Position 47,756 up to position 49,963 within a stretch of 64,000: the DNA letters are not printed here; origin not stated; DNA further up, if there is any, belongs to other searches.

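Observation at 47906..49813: Fusion of two TlpA/redoxin-like thioredoxin domains to an octaheme c-type cytochrome in one secreted protein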

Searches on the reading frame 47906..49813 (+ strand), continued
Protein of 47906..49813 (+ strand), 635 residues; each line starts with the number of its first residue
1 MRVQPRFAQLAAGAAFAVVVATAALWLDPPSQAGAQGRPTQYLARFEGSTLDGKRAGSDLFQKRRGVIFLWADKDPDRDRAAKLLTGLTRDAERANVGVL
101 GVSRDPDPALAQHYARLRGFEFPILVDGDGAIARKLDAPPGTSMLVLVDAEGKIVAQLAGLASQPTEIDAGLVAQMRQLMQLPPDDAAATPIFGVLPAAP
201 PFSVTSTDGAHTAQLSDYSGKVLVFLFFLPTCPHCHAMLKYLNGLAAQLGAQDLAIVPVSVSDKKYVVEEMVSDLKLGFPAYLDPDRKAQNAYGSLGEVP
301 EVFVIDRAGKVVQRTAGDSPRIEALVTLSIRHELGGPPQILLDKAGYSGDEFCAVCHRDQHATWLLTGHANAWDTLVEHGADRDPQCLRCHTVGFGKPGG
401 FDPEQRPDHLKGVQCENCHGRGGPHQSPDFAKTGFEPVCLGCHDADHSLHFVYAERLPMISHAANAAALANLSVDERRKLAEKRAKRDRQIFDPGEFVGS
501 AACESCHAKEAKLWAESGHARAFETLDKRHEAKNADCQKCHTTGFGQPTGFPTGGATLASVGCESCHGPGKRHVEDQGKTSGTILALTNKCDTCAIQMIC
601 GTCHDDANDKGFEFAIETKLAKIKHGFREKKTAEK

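Call 33: search_protein_representatives(alignment_id=A1)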
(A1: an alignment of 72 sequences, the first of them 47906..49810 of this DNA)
Query: 72 sequences, 638 profile positions. Proteins with E-value up to 0.001 (for the whole library): 75861; up to 1e-10: 12549; up to 1e-30: 230. The best 150 are listed.
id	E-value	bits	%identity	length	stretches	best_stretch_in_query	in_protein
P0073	3.4e-287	970.4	-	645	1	35-630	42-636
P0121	9.5e-225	764.1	-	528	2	72-515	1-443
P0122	4.0e-199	679.4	-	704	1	29-632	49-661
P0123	4.6e-190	649.5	-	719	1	29-632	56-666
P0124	1.4e-185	634.7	-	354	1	287-635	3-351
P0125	5.2e-172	589.9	-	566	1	122-633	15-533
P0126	2.7e-168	577.6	-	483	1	11-466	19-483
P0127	1.5e-160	552.0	-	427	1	230-631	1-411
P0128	2.7e-160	551.2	-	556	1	13-412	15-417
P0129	5.5e-160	550.2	-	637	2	32-525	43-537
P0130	2.2e-147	508.5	-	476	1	27-426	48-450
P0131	8.7e-145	499.9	-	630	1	36-629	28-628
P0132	6.0e-132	457.5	-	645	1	15-627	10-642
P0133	1.8e-126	439.5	-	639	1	14-617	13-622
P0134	4.8e-125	434.7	-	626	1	64-633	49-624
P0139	1.2e-113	397.0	-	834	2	46-629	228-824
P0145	5.0e-110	385.1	-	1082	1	36-634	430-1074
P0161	9.1e-84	298.4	-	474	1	224-629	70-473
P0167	1.4e-79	284.5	-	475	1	204-629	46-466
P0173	6.9e-76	272.3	-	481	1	350-631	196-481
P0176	1.3e-74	268.1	-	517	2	322-630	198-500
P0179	2.0e-72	260.9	-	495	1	348-628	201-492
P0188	1.4e-68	248.1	-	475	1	350-629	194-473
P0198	2.9e-61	224.0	-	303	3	496-628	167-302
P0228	2.0e-47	178.3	-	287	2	499-609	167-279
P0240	3.1e-45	171.0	-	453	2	350-458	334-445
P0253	1.8e-41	158.6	-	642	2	345-628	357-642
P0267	1.4e-38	149.1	-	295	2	498-583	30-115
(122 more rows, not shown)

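Call 34: search_protein_families(library=pfam, proteins=[P0173, P0179, P0188, P0176, P0145, P0139, P0161, P0167, P0253, P0240], max_evalue=0.001)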
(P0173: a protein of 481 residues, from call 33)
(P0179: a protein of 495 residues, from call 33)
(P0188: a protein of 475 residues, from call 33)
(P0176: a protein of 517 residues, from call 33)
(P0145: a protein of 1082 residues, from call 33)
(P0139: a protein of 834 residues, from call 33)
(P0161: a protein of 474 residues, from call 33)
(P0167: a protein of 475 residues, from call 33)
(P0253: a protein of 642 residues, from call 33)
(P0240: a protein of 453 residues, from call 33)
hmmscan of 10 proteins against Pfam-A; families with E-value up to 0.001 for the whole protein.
P0173 (481 aa): 5 families
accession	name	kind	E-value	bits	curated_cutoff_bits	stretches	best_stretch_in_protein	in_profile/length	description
PF13435.11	Cytochrome_C554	-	9.5e-27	94.2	20.8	2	353-421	1-84/84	Cytochrome c554 and c-prime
PF22113.1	Mtrc-MtrF_II-IV_dom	-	5.3e-09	36.3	30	1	261-427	5-170/176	Outer membrane cytochrome MtrC/MtrF-like, domains II/IV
PF14522.11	Cytochrome_C7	-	2.3e-07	31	24.8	0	235-295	14-67/67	Cytochrome c7 and related cytochrome c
PF09699.15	Paired_CXXCH_1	-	7.8e-07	29.1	20.6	0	349-394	4-38/41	Doubled CXXCH motif (Paired_CXXCH_1)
PF14537.11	Cytochrom_c3_2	-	0.00034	21.5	25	0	262-306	6-45/79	Cytochrome c3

P0179 (495 aa): 5 families
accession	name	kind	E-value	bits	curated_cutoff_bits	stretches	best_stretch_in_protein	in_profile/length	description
PF13435.11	Cytochrome_C554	-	9.8e-29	100.6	20.8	2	360-427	2-84/84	Cytochrome c554 and c-prime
PF14522.11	Cytochrome_C7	-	8.6e-11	41.9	24.8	0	268-306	12-54/67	Cytochrome c7 and related cytochrome c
PF09699.15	Paired_CXXCH_1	-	1.1e-10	41.5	20.6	0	264-303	1-39/41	Doubled CXXCH motif (Paired_CXXCH_1)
PF22113.1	Mtrc-MtrF_II-IV_dom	-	2.3e-09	37.5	30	1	269-430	6-167/176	Outer membrane cytochrome MtrC/MtrF-like, domains II/IV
PF14537.11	Cytochrom_c3_2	-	4.7e-05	24.2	25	0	238-301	23-79/79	Cytochrome c3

P0188 (475 aa): 4 families
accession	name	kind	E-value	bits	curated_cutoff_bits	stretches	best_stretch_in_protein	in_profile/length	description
PF13435.11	Cytochrome_C554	-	6.6e-23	81.9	20.8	2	347-415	1-84/84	Cytochrome c554 and c-prime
PF14522.11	Cytochrome_C7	-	9.9e-09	35.3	24.8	0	252-293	7-53/67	Cytochrome c7 and related cytochrome c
PF22113.1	Mtrc-MtrF_II-IV_dom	-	1.3e-07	31.8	30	1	258-419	8-168/176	Outer membrane cytochrome MtrC/MtrF-like, domains II/IV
PF14537.11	Cytochrom_c3_2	-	0.0003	21.7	25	0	377-454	4-79/79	Cytochrome c3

P0176 (517 aa): 8 families
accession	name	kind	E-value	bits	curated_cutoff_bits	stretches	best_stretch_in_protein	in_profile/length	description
PF13435.11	Cytochrome_C554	-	2.1e-21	77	20.8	2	228-295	1-84/84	Cytochrome c554 and c-prime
PF14522.11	Cytochrome_C7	-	2.4e-09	37.3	24.8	0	226-267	41-66/67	Cytochrome c7 and related cytochrome c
PF00578.27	AhpC-TSA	-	9.2e-08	32.5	26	1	63-143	24-104/124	AhpC/TSA family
PF09699.15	Paired_CXXCH_1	-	2.2e-07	30.9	20.6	0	288-318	6-39/41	Doubled CXXCH motif (Paired_CXXCH_1)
PF00085.26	Thioredoxin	-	3.1e-06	27.6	23.5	1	59-105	12-59/103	Thioredoxin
PF14537.11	Cytochrom_c3_2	-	2.7e-05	25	25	0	287-326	6-44/79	Cytochrome c3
PF08534.16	Redoxin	-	4e-05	23.9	26.6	1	62-141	26-106/148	Redoxin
PF22113.1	Mtrc-MtrF_II-IV_dom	-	0.00011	22.2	30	0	438-483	83-131/176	Outer membrane cytochrome MtrC/MtrF-like, domains II/IV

P0145 (1082 aa): 17 families
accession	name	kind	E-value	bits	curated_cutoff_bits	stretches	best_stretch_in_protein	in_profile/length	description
PF13435.11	Cytochrome_C554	-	5e-29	101.5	20.8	2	929-1014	1-84/84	Cytochrome c554 and c-prime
PF07719.23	TPR_2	-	3.6e-20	70.8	27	0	144-176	2-34/34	Tetratricopeptide repeat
PF13414.12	TPR_11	-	3.8e-19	68.5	26.8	2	221-260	3-42/42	TPR repeat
PF00515.34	TPR_1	-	6e-18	64.3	27.8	0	73-102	2-31/34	Tetratricopeptide repeat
PF00578.27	AhpC-TSA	-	7.5e-17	61.9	26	1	619-739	4-123/124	AhpC/TSA family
PF13431.12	TPR_17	-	5.2e-15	54.8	24.4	0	201-232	2-33/34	Tetratricopeptide repeat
PF13181.12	TPR_8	-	2.7e-13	49.4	25.7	0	247-278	2-33/34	Tetratricopeptide repeat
PF13432.12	TPR_16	-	3.6e-13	50.1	32.7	2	193-246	12-65/65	Tetratricopeptide repeat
PF13428.12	TPR_14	-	2.4e-12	46.6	23.5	0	246-287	1-42/44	Tetratricopeptide repeat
PF13371.12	TPR_9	-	1.1e-10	41.8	35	0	223-280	6-63/73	Tetratricopeptide repeat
PF12569.14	NatA_aux_su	-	7.1e-10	38.9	33.3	0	248-315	194-261/515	N-terminal acetyltransferase A, auxiliary subunit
PF14522.11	Cytochrome_C7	-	8.3e-10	38.8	24.8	0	839-934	14-66/67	Cytochrome c7 and related cytochrome c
PF14559.12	TPR_19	-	1.7e-09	38.3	25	1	192-254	5-67/68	Tetratricopeptide repeat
PF08534.16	Redoxin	-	1.6e-07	31.6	26.6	1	619-743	5-134/148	Redoxin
PF25575.1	TPR_BSK1_C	-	2.4e-06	27.9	42.2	0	41-100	45-105/118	Serine/threonine-protein kinase BSK1-like, TPR repeats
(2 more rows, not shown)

P0139 (834 aa): 9 families
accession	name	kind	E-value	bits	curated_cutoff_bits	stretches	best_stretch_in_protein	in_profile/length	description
PF00578.27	AhpC-TSA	-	3.2e-32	111.5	26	2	395-514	2-122/124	AhpC/TSA family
PF13435.11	Cytochrome_C554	-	3.1e-30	105.4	20.8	2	704-770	1-84/84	Cytochrome c554 and c-prime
PF08534.16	Redoxin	-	1.7e-20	73.7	26.6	2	395-521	3-136/148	Redoxin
PF14522.11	Cytochrome_C7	-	1.8e-07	31.3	24.8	0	593-663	8-67/67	Cytochrome c7 and related cytochrome c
PF14537.11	Cytochrom_c3_2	-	3.8e-07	30.9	25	0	628-674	6-45/79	Cytochrome c3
PF22113.1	Mtrc-MtrF_II-IV_dom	-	8e-07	29.2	30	1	630-778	8-172/176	Outer membrane cytochrome MtrC/MtrF-like, domains II/IV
PF13911.12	AhpC-TSA_2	-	1.3e-06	29.1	27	0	130-174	14-56/114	AhpC/TSA antioxidant enzyme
PF09699.15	Paired_CXXCH_1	-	7.3e-06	26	20.6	0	593-606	1-14/41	Doubled CXXCH motif (Paired_CXXCH_1)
PF13905.12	Thioredoxin_8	-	0.00014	22.6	27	0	419-512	1-93/94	Thioredoxin-like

P0161 (474 aa): 9 families
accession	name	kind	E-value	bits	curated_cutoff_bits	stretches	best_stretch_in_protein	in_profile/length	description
PF13435.11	Cytochrome_C554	-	5e-23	82.3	20.8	2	200-267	1-84/84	Cytochrome c554 and c-prime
PF14522.11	Cytochrome_C7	-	1.3e-09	38.1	24.8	1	345-417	14-66/67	Cytochrome c7 and related cytochrome c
PF08534.16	Redoxin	-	3.1e-08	34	26.6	1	69-162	27-130/148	Redoxin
PF14537.11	Cytochrom_c3_2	-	6.9e-08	33.3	25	0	259-296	6-42/79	Cytochrome c3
PF00578.27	AhpC-TSA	-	1.4e-06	28.6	26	1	73-161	27-122/124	AhpC/TSA family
PF13905.12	Thioredoxin_8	-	2.7e-06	28.1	27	1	72-160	3-94/94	Thioredoxin-like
PF22113.1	Mtrc-MtrF_II-IV_dom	-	4.1e-06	26.9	30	1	261-422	8-168/176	Outer membrane cytochrome MtrC/MtrF-like, domains II/IV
PF13098.12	Thioredoxin_2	-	4.9e-06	27.3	27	1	69-162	4-89/104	Thioredoxin-like domain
PF00085.26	Thioredoxin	-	1.5e-05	25.4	23.5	1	69-107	15-55/103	Thioredoxin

P0167 (475 aa): 6 families
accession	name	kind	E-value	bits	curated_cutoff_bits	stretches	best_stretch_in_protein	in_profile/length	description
PF13435.11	Cytochrome_C554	-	2.7e-23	83.2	20.8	2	200-268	1-84/84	Cytochrome c554 and c-prime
PF22113.1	Mtrc-MtrF_II-IV_dom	-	3.7e-08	33.5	30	1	255-293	1-40/176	Outer membrane cytochrome MtrC/MtrF-like, domains II/IV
PF14522.11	Cytochrome_C7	-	5.2e-08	33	24.8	0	344-410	10-66/67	Cytochrome c7 and related cytochrome c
PF14537.11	Cytochrom_c3_2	-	7.9e-06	26.7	25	0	259-294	5-39/79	Cytochrome c3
PF08534.16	Redoxin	-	0.00018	21.8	26.6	1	48-140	8-103/148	Redoxin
PF00578.27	AhpC-TSA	-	0.00032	21.1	26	1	44-144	3-103/124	AhpC/TSA family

P0253 (642 aa): 6 families
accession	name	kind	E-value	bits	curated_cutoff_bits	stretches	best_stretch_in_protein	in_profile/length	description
PF13435.11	Cytochrome_C554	-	2.5e-15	57.6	20.8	1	522-589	1-84/84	Cytochrome c554 and c-prime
PF14522.11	Cytochrome_C7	-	2.5e-10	40.5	24.8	2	553-624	13-67/67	Cytochrome c7 and related cytochrome c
PF14537.11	Cytochrom_c3_2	-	9.8e-09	36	25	0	437-475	7-44/79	Cytochrome c3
PF22113.1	Mtrc-MtrF_II-IV_dom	-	9.5e-07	28.9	30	0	551-626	79-166/176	Outer membrane cytochrome MtrC/MtrF-like, domains II/IV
PF00578.27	AhpC-TSA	-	3.2e-06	27.5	26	1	191-267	25-102/124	AhpC/TSA family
PF08534.16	Redoxin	-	1.1e-05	25.7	26.6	1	192-272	29-120/148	Redoxin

P0240 (453 aa): 2 families
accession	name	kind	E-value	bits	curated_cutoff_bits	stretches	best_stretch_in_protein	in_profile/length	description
PF13435.11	Cytochrome_C554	-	4.6e-16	60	20.8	1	341-408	2-84/84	Cytochrome c554 and c-prime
PF14522.11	Cytochrome_C7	-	0.0003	21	24.8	0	399-438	12-52/67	Cytochrome c7 and related cytochrome c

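Call 39: find_encoding_contigs(protein=P0161, flank=8000, max_places=3)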
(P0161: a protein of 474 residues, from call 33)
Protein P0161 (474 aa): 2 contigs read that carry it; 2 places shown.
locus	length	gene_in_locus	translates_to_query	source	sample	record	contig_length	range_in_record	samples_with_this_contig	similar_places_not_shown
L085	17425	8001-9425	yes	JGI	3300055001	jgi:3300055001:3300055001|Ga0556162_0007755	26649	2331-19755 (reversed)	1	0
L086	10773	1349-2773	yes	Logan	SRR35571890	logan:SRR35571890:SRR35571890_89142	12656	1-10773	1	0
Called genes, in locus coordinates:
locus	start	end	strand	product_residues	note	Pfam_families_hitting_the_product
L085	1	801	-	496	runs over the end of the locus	PF26209:Phage_phiTE_241_C, PF12810:ALK_LTK_GRD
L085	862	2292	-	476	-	-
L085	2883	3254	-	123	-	-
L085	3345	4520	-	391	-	PF13385:Laminin_G_3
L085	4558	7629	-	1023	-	PF02811:PHP, PF07733:DNA_pol3_alpha, PF17657:DNA_pol3_finger, PF14579:HHH_6, PF01336:tRNA_anti-codon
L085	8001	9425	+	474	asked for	PF00085:Thioredoxin (faint), PF00578:AhpC-TSA (weak), PF08534:Redoxin, PF13098:Thioredoxin_2, PF13905:Thioredoxin_8 (weak), PF14522:Cytochrome_C7 (faint), PF14537:Cytochrom_c3_2 (faint), PF13435:Cytochrome_C554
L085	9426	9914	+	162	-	-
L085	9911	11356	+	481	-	PF00732:GMC_oxred_N, PF05199:GMC_oxred_C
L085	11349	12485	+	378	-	PF01553:Acyltransferase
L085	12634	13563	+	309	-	-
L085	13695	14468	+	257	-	PF01209:Ubie_methyltran, PF02353:CMAS (weak), PF13489:Methyltransf_23 (weak), PF13847:Methyltransf_31, PF08241:Methyltransf_11, PF08242:Methyltransf_12, PF13649:Methyltransf_25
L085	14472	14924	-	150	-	PF10722:YbjN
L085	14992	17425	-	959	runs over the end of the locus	PF13699:eCIS_core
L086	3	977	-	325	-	?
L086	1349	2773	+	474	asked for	PF00085:Thioredoxin (faint), PF00578:AhpC-TSA (weak), PF08534:Redoxin, PF13098:Thioredoxin_2, PF13905:Thioredoxin_8 (weak), PF14522:Cytochrome_C7 (faint), PF14537:Cytochrom_c3_2 (faint), PF13435:Cytochrome_C554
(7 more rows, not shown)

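Call 40: find_encoding_contigs(protein=P0176, flank=7000, max_places=2)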
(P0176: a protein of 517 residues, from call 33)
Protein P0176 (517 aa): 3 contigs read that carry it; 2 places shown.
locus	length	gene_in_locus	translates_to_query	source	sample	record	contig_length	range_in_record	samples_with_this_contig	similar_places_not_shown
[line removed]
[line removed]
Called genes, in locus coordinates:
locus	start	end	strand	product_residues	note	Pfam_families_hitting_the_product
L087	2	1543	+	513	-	?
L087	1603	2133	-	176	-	-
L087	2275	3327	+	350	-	-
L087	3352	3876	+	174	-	PF00578:AhpC-TSA, PF08534:Redoxin, PF00085:Thioredoxin (weak), PF13905:Thioredoxin_8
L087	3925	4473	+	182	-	PF00578:AhpC-TSA, PF08534:Redoxin, PF13905:Thioredoxin_8 (weak)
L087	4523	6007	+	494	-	-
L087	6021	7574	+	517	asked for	PF00085:Thioredoxin (weak), PF00578:AhpC-TSA, PF09699:Paired_CXXCH_1 (faint), PF14522:Cytochrome_C7 (faint), PF13435:Cytochrome_C554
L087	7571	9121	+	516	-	PF03781:FGE-sulfatase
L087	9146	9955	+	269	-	-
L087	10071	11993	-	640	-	PF00069:Pkinase, PF07714:PK_Tyr_Ser-Thr, PF03781:FGE-sulfatase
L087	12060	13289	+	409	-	-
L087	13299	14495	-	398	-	-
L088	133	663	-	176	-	-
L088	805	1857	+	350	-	-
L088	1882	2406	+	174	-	PF00578:AhpC-TSA, PF08534:Redoxin, PF00085:Thioredoxin, PF13905:Thioredoxin_8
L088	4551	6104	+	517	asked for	PF00085:Thioredoxin (weak), PF00578:AhpC-TSA, PF09699:Paired_CXXCH_1 (faint), PF14522:Cytochrome_C7 (faint), PF13435:Cytochrome_C554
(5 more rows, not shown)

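Call 41: find_encoding_contigs(protein=P0132, flank=7000, max_places=2)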
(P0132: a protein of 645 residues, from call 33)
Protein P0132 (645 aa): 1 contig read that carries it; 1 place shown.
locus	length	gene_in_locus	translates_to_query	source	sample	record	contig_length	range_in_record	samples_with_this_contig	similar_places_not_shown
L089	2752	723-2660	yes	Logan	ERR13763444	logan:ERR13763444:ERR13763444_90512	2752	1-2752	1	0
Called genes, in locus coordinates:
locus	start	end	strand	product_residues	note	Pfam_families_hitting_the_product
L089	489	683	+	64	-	-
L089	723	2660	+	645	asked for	PF14522:Cytochrome_C7 (faint), PF22113:Mtrc-MtrF_II-IV_dom (faint), PF13098:Thioredoxin_2 (faint), PF00578:AhpC-TSA, PF08534:Redoxin, PF13905:Thioredoxin_8 (weak), PF13435:Cytochrome_C554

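Call 42: find_encoding_contigs(protein=P0173, flank=7000, max_places=2)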
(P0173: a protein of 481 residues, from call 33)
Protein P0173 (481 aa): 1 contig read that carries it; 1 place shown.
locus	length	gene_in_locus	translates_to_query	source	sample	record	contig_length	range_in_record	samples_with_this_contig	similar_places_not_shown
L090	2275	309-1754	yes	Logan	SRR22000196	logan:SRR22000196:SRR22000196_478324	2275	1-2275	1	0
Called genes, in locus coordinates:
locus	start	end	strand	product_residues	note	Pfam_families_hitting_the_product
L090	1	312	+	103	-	?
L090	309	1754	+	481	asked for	PF09699:Paired_CXXCH_1 (faint), PF14522:Cytochrome_C7 (faint), PF13435:Cytochrome_C554, PF22113:Mtrc-MtrF_II-IV_dom (weak), PF13435:Cytochrome_C554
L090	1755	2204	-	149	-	-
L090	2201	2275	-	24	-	?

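Call 48: find_encoding_contigs(protein=P0198, flank=6000, max_places=3)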
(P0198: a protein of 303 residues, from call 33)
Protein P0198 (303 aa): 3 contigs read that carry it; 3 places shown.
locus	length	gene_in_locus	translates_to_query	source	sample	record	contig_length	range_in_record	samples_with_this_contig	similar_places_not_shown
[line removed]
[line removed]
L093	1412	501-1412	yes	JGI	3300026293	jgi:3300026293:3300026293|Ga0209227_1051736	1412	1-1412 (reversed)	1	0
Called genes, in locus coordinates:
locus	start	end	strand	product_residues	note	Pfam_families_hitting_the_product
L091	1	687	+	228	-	?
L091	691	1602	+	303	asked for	PF14522:Cytochrome_C7 (faint), PF13435:Cytochrome_C554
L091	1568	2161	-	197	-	?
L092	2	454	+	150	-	?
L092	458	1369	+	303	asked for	PF14522:Cytochrome_C7 (faint), PF13435:Cytochrome_C554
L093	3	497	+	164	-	?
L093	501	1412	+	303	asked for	PF14522:Cytochrome_C7 (faint), PF13435:Cytochrome_C554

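Call 49: find_encoding_contigs(protein=P0228, flank=6000, max_places=3)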
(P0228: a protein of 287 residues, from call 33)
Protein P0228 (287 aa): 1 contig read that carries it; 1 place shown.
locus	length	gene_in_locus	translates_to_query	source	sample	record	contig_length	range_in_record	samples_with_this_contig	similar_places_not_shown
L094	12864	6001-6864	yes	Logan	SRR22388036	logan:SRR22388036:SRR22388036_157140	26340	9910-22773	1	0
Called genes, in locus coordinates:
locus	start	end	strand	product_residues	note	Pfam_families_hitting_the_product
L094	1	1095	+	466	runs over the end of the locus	-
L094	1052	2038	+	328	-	PF02085:Cytochrom_CIII (faint), PF14522:Cytochrome_C7 (weak), PF09699:Paired_CXXCH_1 (faint), PF14537:Cytochrom_c3_2 (faint), PF22113:Mtrc-MtrF_II-IV_dom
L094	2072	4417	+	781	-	PF09699:Paired_CXXCH_1 (faint), PF14537:Cytochrom_c3_2 (faint), PF22113:Mtrc-MtrF_II-IV_dom (faint), PF14522:Cytochrome_C7 (weak)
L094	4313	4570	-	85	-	-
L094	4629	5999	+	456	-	PF03264:Cytochrom_NNT, PF14522:Cytochrome_C7 (faint), PF14537:Cytochrom_c3_2 (faint), PF22113:Mtrc-MtrF_II-IV_dom (faint)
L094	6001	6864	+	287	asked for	PF14522:Cytochrome_C7 (faint), PF14537:Cytochrom_c3_2 (faint), PF09699:Paired_CXXCH_1 (faint), PF13435:Cytochrome_C554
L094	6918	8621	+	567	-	PF05140:ResB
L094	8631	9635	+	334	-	PF01578:Cytochrom_C_asm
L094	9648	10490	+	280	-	PF01578:Cytochrom_C_asm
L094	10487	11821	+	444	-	PF05201:GlutR_N, PF01488:Shikimate_DH, PF00745:GlutR_dimer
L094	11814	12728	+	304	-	PF01379:Porphobil_deam, PF03900:Porphobil_deamC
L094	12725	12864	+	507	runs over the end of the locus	PF00590:TP_methylase, PF02602:HEM4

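Call 67: find_encoding_contigs(protein=P0019, flank=3000, max_places=3)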
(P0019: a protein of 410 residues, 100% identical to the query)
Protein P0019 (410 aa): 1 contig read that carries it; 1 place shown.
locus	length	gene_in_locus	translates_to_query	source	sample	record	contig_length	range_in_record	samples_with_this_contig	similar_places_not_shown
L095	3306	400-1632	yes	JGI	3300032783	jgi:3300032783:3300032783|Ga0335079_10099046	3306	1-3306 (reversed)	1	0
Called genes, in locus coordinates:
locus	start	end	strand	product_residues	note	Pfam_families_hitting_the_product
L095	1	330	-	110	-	?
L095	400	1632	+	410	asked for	PF00578:AhpC-TSA (weak), PF13905:Thioredoxin_8 (faint), PF13098:Thioredoxin_2 (faint), PF00578:AhpC-TSA, PF08534:Redoxin, PF13435:Cytochrome_C554 (weak)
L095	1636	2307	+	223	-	PF14522:Cytochrome_C7 (faint), PF14537:Cytochrom_c3_2 (faint), PF22113:Mtrc-MtrF_II-IV_dom (faint), PF13435:Cytochrome_C554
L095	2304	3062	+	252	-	PF03167:UDG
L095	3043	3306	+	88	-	?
